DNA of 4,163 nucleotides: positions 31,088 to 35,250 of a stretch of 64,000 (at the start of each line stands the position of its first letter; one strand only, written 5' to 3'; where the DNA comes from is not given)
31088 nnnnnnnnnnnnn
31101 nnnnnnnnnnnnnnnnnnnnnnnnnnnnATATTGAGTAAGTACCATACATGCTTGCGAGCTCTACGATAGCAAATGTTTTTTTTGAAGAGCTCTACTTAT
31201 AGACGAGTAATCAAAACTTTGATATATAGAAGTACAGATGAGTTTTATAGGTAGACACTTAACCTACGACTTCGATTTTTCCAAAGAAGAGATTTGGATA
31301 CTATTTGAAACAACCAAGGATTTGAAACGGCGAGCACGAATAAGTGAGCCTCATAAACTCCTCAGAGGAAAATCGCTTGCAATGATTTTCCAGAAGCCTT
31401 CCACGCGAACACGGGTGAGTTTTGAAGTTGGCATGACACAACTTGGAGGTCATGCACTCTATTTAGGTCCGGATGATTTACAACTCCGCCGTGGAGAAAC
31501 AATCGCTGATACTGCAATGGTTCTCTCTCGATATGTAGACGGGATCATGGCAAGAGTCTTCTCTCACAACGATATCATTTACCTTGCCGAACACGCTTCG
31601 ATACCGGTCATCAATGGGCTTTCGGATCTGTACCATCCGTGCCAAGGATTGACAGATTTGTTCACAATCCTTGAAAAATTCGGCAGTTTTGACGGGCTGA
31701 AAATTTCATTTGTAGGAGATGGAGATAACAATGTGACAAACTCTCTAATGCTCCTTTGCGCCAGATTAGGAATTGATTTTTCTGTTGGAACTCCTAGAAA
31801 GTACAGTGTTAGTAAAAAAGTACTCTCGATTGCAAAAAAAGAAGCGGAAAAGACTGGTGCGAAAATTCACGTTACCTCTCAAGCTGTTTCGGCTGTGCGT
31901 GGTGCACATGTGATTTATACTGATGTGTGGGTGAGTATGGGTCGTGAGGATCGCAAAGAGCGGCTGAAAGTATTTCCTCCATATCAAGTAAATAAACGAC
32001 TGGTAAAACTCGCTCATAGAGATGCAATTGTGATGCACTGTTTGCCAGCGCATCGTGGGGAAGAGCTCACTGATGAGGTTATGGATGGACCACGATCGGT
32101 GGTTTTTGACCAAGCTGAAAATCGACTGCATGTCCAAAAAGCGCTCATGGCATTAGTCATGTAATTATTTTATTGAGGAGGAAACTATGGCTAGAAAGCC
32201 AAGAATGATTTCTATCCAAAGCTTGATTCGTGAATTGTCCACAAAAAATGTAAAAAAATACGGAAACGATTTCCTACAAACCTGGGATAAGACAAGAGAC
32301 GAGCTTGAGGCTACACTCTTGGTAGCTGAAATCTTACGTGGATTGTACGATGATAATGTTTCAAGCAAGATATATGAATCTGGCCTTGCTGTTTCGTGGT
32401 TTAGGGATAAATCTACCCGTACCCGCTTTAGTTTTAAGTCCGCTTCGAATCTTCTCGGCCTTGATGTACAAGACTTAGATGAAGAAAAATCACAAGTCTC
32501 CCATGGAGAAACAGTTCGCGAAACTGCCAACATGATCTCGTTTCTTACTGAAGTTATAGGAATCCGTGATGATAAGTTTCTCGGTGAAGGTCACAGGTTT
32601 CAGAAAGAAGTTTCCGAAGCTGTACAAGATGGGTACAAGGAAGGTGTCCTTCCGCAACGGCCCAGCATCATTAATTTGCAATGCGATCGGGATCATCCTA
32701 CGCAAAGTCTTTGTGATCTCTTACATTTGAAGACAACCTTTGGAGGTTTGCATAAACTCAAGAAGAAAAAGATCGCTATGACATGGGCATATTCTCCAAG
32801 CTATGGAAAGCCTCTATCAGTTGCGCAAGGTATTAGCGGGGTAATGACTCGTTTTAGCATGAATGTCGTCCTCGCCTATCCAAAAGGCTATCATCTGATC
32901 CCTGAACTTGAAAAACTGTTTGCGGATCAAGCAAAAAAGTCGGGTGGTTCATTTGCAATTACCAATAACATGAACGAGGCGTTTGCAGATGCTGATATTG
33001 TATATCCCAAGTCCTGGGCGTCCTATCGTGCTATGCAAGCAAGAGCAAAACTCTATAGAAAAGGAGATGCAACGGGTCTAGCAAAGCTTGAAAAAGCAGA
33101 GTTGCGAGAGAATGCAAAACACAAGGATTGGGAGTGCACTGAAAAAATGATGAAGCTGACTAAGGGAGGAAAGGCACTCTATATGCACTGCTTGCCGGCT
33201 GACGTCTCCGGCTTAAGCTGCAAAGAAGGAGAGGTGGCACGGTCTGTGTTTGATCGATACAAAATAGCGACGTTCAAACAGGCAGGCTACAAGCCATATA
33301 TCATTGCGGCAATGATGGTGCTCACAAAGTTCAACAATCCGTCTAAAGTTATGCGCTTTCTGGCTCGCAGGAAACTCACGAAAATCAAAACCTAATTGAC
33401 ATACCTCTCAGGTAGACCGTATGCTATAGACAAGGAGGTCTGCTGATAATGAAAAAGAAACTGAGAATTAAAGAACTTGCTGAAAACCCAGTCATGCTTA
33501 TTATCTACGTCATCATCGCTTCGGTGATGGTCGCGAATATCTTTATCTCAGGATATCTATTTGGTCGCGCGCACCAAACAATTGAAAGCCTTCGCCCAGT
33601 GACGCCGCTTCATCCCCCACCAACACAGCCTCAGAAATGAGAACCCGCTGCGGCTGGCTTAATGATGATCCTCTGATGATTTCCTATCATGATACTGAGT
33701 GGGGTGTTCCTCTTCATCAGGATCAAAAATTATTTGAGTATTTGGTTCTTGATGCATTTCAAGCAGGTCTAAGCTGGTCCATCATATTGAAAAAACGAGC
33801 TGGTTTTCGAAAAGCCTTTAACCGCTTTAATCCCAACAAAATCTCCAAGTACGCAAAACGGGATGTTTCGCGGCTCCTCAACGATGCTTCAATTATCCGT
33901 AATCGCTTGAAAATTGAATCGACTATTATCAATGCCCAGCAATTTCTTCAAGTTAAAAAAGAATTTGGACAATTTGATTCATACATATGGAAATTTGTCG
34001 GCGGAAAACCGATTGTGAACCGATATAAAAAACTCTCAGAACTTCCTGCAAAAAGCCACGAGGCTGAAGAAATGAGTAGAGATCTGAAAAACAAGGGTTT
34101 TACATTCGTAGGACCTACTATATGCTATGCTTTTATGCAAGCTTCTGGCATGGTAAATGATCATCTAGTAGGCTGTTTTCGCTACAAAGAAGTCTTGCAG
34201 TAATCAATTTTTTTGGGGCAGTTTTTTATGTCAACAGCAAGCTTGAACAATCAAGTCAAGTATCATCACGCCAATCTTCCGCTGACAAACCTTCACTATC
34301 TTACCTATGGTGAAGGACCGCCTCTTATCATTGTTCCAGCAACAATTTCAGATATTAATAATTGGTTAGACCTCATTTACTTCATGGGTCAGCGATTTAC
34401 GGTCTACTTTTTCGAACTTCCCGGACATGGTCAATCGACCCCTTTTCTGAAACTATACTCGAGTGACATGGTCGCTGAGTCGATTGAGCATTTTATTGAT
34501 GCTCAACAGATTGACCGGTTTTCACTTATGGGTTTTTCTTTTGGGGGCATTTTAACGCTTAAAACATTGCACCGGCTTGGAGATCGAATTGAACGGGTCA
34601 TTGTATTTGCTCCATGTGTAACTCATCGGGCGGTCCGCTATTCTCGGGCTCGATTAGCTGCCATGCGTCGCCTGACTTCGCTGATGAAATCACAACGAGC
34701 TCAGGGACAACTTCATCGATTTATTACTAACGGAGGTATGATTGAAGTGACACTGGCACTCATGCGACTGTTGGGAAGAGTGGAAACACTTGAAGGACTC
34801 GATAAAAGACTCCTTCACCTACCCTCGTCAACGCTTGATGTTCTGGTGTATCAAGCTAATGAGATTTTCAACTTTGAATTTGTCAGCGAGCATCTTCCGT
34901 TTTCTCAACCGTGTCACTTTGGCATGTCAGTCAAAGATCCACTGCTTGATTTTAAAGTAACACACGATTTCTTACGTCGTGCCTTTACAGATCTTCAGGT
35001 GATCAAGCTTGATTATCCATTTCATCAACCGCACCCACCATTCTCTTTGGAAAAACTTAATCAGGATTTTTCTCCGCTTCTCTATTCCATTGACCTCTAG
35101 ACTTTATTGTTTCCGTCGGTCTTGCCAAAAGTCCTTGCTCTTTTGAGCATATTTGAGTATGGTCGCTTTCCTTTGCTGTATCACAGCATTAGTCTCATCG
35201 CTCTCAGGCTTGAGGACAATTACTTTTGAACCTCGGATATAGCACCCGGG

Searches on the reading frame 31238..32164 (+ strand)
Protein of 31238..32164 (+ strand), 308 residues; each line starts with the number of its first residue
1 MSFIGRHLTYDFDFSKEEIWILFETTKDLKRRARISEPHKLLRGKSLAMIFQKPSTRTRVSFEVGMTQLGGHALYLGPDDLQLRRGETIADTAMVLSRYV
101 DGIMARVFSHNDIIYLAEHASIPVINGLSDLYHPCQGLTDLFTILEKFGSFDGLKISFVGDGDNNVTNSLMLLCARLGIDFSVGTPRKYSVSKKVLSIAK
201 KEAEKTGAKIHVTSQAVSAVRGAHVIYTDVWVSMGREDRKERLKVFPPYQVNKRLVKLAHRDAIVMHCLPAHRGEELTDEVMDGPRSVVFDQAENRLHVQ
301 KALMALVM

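Call 49: search_protein_families(library=pfam, proteins=[window:31238-32164:+], max_evalue=0.001)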
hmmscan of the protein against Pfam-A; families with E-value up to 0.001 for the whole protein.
window:31238-32164:+ (308 aa): 2 families
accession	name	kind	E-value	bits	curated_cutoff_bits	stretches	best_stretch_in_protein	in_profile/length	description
PF00185.30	OTCace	-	9.5e-63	211.4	29.4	1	152-306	1-156/157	Aspartate/ornithine carbamoyltransferase, Asp/Orn binding domain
PF02729.26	OTCace_N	-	1.1e-49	168.7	29.9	1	6-146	1-148/148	Aspartate/ornithine carbamoyltransferase, carbamoyl-P binding domain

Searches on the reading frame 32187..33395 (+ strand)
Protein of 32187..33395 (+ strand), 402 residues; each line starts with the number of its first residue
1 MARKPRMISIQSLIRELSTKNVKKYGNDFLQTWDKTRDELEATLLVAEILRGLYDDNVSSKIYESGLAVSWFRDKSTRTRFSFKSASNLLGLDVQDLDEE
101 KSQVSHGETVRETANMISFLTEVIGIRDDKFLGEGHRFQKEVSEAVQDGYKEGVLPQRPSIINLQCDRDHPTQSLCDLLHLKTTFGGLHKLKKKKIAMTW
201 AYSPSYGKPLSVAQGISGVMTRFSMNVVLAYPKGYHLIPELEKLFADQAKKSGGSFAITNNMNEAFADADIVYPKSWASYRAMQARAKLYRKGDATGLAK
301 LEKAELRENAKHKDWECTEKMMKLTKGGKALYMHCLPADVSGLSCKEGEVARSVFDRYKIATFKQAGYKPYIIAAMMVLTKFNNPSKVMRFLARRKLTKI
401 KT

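Call 13: search_protein_families(library=pfam, proteins=[window:32187-33395:+], max_evalue=0.00001)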
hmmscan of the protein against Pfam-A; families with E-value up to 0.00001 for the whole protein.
window:32187-33395:+ (402 aa): 2 families
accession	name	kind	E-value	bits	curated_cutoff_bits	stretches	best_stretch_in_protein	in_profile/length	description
PF02729.26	OTCace_N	-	1.1e-24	87.7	29.9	1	28-182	2-147/148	Aspartate/ornithine carbamoyltransferase, carbamoyl-P binding domain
PF00185.30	OTCace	-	7.4e-22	78.5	29.4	1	219-379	22-156/157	Aspartate/ornithine carbamoyltransferase, Asp/Orn binding domain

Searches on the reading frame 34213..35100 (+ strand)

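Call 48: search_protein_families(library=pfam, proteins=[window:34213-35100:+], max_evalue=0.001)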
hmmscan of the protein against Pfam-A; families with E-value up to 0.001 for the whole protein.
window:34213-35100:+ (295 aa): 4 families
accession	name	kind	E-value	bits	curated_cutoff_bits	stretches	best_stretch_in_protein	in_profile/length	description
PF00561.26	Abhydrolase_1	-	3.3e-12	47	25.8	1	36-141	1-107/245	alpha/beta hydrolase fold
PF12146.15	Hydrolase_4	-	4.2e-08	33.2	27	1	57-163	27-139/239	Serine aminopeptidase, S33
PF12697.13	Abhydrolase_6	-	1e-07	33.3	26.3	1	51-156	14-113/217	Alpha/beta hydrolase family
PF00975.26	Thioesterase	-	4e-07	30.9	26.4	1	63-187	29-142/226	Thioesterase domain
